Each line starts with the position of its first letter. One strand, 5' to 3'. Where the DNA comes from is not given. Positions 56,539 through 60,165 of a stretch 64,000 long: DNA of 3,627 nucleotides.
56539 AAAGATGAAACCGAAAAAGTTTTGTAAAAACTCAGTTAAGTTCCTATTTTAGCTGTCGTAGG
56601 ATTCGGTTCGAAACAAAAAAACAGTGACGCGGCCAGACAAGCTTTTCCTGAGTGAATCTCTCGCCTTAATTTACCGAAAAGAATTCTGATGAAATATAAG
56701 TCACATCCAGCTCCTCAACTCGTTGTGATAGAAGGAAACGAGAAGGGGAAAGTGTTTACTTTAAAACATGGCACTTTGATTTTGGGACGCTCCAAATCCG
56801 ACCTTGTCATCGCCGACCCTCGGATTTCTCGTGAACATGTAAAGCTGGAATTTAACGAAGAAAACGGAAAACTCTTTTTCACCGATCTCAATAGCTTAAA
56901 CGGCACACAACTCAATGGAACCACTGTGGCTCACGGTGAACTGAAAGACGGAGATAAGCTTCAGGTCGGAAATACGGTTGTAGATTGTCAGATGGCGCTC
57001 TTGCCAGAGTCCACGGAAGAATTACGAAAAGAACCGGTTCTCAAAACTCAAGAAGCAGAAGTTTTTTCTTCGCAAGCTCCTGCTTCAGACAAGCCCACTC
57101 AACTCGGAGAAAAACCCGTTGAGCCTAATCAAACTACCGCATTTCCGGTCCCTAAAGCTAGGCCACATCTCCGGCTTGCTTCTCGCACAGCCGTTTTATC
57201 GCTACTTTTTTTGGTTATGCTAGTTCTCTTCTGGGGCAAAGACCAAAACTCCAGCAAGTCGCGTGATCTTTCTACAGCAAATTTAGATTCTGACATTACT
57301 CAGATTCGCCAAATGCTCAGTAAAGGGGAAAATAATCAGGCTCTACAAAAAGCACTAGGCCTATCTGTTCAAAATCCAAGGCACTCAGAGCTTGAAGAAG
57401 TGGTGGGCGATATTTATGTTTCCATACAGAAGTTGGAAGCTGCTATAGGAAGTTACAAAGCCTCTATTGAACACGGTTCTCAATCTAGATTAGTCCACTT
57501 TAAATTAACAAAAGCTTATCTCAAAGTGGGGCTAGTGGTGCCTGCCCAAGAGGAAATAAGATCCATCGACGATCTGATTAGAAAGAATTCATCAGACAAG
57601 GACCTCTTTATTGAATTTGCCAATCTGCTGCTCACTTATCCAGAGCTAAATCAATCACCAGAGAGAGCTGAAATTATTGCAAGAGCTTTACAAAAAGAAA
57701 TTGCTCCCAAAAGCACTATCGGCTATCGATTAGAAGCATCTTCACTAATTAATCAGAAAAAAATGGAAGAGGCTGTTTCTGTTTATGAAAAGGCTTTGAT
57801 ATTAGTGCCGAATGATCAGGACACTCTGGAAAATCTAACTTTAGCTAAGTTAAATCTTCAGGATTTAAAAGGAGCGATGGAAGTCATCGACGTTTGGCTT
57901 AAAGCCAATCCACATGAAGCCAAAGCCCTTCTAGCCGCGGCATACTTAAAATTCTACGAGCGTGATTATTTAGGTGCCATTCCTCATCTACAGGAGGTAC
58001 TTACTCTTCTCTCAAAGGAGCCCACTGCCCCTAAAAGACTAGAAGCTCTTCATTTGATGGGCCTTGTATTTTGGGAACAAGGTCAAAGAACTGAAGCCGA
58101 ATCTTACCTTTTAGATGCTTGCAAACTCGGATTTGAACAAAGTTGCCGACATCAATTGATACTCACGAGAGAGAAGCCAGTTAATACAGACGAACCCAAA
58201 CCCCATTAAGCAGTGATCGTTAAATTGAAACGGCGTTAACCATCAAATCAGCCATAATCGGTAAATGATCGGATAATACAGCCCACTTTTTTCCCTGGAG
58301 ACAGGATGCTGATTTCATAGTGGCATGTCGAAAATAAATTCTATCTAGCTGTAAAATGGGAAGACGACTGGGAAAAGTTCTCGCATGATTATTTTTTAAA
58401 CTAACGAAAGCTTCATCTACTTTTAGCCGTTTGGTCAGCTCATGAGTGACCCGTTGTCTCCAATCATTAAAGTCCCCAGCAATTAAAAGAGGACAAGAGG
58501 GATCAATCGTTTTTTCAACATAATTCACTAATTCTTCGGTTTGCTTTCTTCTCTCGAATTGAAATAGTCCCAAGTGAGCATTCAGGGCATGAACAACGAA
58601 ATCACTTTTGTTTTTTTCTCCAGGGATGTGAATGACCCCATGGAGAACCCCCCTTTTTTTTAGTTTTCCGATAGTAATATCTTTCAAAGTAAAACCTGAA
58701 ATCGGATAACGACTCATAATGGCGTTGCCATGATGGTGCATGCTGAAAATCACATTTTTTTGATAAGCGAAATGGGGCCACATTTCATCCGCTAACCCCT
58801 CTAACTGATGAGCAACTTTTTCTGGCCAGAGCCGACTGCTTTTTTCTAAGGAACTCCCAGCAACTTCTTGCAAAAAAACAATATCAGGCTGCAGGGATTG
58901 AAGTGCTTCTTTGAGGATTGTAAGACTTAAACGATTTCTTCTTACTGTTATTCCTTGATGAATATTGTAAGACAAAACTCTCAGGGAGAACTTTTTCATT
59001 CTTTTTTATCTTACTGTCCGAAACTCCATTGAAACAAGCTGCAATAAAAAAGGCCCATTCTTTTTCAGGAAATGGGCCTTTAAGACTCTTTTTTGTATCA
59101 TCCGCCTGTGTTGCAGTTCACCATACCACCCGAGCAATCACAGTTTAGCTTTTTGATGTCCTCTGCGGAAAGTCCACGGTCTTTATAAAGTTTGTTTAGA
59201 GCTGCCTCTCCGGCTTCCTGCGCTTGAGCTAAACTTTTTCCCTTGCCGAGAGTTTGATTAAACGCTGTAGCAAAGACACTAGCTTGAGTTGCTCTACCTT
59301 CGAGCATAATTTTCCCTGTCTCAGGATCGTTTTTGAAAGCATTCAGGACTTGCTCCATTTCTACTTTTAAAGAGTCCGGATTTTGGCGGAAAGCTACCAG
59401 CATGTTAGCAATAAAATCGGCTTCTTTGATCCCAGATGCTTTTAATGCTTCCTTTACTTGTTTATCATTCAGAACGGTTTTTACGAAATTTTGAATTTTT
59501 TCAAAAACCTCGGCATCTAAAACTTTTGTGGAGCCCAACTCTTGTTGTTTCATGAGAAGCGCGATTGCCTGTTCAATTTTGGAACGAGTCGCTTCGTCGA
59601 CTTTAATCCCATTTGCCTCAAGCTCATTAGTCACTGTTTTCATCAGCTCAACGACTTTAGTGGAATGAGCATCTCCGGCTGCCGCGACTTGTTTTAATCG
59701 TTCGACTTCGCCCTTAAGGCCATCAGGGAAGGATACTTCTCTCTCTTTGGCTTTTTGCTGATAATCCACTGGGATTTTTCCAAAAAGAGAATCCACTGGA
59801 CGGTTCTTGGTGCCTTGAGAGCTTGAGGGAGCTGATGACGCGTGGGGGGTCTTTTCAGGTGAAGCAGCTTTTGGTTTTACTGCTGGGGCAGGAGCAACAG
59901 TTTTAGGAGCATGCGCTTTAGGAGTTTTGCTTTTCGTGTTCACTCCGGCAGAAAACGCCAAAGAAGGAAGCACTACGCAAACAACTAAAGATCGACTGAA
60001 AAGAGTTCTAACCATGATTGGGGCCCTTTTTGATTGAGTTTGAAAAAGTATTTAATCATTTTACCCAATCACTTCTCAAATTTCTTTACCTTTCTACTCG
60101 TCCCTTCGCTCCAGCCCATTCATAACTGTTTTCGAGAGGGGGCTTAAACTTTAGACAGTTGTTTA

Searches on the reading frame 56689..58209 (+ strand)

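Call 20: search_protein_families(library=pfam, proteins=[window:56689-58209:+], max_evalue=0.1)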
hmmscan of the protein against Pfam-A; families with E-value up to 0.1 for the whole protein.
window:56689-58209:+ (506 aa): 21 families
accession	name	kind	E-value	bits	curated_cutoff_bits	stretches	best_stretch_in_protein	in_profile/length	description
PF16697.10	Yop-YscD_cpl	-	8.7e-15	55.2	33.2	1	13-98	2-88/94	Inner membrane component of T3SS, cytoplasmic domain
PF00498.31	FHA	-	9.4e-15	55.2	20.7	1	31-94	2-67/67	FHA domain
PF13414.12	TPR_11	-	9e-10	38.5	26.8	2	240-281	1-42/42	TPR repeat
PF13424.12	TPR_12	-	1.4e-09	38.4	30.1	1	411-479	3-73/77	Tetratricopeptide repeat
PF13428.12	TPR_14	-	2.7e-09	37.2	23.5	0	348-383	6-41/44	Tetratricopeptide repeat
PF14559.12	TPR_19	-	3.4e-09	37.3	25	1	355-417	3-67/68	Tetratricopeptide repeat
PF07719.23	TPR_2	-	8.2e-09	35.4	27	1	346-376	4-34/34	Tetratricopeptide repeat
PF13176.12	TPR_7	-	2.1e-08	34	27.9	0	353-378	9-34/36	Tetratricopeptide repeat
PF23914.1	TPR_CcmH_CycH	-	1.1e-07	32.3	42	1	354-444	61-154/158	Cytochrome c-type biogenesis protein H TPR domain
PF13181.12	TPR_8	-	5.2e-07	29.8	25.7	0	452-480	2-30/34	Tetratricopeptide repeat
PF13432.12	TPR_16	-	5.9e-07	30.3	32.7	0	349-410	3-64/65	Tetratricopeptide repeat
PF09976.15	TPR_21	-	7.2e-05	23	25.5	1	209-274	123-189/193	Tetratricopeptide repeat-like domain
PF00515.34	TPR_1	-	0.00013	22.1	27.8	0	352-376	10-34/34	Tetratricopeptide repeat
PF13371.12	TPR_9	-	0.0008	19.8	35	1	353-420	5-72/73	Tetratricopeptide repeat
PF17913.6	FHA_2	-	0.0011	19.3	23.1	1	24-63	14-53/71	FHA domain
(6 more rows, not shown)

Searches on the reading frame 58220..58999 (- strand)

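Call 20: search_protein_families(library=pfam, proteins=[window:58220-58999:-], max_evalue=0.1)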
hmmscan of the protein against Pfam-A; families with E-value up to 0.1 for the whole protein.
window:58220-58999:- (259 aa): 3 families
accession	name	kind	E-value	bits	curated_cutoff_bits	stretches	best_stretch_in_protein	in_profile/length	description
PF03372.29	Exo_endo_phos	-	4.4e-19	69.5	24.5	1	9-245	1-225/225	Endonuclease/Exonuclease/phosphatase family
PF14529.12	Exo_endo_phos_2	-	0.018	15.4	27.4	1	152-248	12-116/117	Endonuclease-reverse transcriptase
PF12070.13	SCAI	-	0.04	13.2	25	1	149-217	130-198/529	Protein SCAI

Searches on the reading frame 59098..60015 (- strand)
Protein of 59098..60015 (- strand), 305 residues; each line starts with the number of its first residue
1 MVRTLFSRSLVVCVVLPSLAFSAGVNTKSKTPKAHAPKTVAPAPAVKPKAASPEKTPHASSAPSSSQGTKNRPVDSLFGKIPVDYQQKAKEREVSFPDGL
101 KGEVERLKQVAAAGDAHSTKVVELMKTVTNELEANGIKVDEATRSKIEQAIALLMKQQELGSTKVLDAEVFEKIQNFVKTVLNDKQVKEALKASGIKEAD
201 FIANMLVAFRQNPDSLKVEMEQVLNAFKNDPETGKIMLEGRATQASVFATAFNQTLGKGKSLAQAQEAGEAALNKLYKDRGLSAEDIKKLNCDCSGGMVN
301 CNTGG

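Call 20: search_protein_families(library=pfam, proteins=[window:59098-60015:-], max_evalue=0.1)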
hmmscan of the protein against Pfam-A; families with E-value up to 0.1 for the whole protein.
window:59098-60015:- (305 aa): 4 families
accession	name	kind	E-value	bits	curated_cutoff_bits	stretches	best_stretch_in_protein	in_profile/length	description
PF23731.1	ARM_ECM29_C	-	0.0058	17.3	27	1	115-228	110-223/241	ECM29, C-terminal ARM-like repeats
PF06679.17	DUF1180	-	0.026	15.4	27.7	1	7-74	2-70/167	Membrane protein FAM174-like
PF19189.6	Mtf2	-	0.026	14.7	27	1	123-175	129-182/195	Mtf2 family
PF22276.1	SlmA-like_C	-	0.043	14.3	27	0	152-210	32-85/117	Tetracyclin repressor-like, C-terminal domain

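Call 67: search_protein_families(library=phrogs, proteins=[window:59098-60015:-], max_evalue=0.01)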
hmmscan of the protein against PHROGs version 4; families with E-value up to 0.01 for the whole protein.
window:59098-60015:- (305 aa): 1 family
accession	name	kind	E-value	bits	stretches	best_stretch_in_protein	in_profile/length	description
phrog_34943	-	unknown function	0.002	18.6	0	145-202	105-162/226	-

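Call 68: search_protein_families(library=padloc, proteins=[window:59098-60015:-], max_evalue=0.01)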
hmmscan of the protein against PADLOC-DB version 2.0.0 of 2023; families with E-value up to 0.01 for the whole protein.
window:59098-60015:- (305 aa): 2 families
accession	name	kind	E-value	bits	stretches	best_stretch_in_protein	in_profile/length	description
PDLC02728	PbeC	-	0.0013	15.3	1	140-245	174-281/671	PbeC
PDLC00772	Cyclase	-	0.0048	13.9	1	115-194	241-318/375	oligonucleotide-cyclase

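Call 87: search_solved_structures(query=A7, max_evalue=1)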
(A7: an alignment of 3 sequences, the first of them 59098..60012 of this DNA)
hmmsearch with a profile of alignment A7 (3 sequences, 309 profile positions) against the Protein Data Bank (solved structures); distinct sequences matched with E-value up to 1: 4.
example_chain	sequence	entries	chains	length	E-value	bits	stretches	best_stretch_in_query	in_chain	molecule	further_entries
5jsb_B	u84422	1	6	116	0.13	14.8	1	154-241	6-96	Mcl-1 inhibitor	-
6yrl_A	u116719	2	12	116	0.19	14.3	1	116-200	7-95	Centriole protein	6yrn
9lif_A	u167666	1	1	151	0.24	13.9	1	118-186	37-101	Aciniform spidroin 1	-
9s14_A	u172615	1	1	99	0.87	12.1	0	200-246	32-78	DBS1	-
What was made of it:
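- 59098..60015 (-): up305: secreted ~305-aa protein with a Pro/Ala/Lys-rich linker and a C-terminal C-x-C-x6-C tail; cassette partner. No Pfam or PDB hit (calls 20, 87).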

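Call 104: list_cluster_members(proteins=[window:59098-60012:-, L001:14824-15951:+, L082:8748-9662:-, L082:14325-15332:+, L082:15332-16423:+, L083:6188-7204:+, L085:9723-10931:+, L086:9983-11038:+, L086:11253-18509:+, L086:8660-9889:+])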
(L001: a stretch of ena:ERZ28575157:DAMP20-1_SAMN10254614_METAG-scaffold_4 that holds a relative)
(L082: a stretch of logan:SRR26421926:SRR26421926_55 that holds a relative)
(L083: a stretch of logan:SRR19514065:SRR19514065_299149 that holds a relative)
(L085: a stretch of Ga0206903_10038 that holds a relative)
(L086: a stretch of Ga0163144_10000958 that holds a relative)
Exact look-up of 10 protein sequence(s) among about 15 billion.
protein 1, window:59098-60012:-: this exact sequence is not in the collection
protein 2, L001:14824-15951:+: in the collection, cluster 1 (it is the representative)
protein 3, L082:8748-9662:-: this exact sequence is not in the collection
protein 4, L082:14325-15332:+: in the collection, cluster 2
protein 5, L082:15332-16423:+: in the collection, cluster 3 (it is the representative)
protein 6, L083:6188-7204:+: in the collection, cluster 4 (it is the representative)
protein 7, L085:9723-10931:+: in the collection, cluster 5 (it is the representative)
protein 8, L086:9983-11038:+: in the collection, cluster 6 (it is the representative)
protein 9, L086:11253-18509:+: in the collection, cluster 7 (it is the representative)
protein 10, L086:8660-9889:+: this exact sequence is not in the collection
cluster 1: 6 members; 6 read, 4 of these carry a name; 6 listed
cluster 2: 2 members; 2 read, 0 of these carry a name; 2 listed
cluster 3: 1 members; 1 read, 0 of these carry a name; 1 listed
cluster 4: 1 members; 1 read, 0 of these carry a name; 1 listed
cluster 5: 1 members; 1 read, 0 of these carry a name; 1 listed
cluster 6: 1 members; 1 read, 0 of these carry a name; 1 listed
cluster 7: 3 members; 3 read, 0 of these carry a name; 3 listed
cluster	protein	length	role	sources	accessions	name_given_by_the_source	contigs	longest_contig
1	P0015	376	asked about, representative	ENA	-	-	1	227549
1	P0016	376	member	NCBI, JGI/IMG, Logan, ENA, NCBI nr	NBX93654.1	MAG: hypothetical protein EBQ85_10540 [Proteobacteria bacterium] | hypothetical protein [Pseudomonadota bacterium]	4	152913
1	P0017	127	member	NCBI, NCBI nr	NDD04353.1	MAG: hypothetical protein EB078_05570, partial [Proteobacteria bacterium] | hypothetical protein [Pseudomonadota bacterium]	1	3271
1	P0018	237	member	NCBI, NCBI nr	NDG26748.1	MAG: hypothetical protein EB120_06200, partial [Proteobacteria bacterium] | hypothetical protein [Pseudomonadota bacterium]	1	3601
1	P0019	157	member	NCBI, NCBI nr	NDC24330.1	MAG: hypothetical protein EBZ49_09405, partial [Proteobacteria bacterium] | hypothetical protein [Pseudomonadota bacterium]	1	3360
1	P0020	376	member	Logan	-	-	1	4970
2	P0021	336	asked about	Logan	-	-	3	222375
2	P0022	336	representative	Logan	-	-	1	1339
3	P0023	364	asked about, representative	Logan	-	-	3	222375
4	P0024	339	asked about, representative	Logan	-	-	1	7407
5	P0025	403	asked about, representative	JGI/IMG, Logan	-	-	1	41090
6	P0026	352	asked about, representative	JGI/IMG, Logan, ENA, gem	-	-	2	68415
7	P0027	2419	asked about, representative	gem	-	-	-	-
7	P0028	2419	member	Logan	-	-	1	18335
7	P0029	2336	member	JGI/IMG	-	-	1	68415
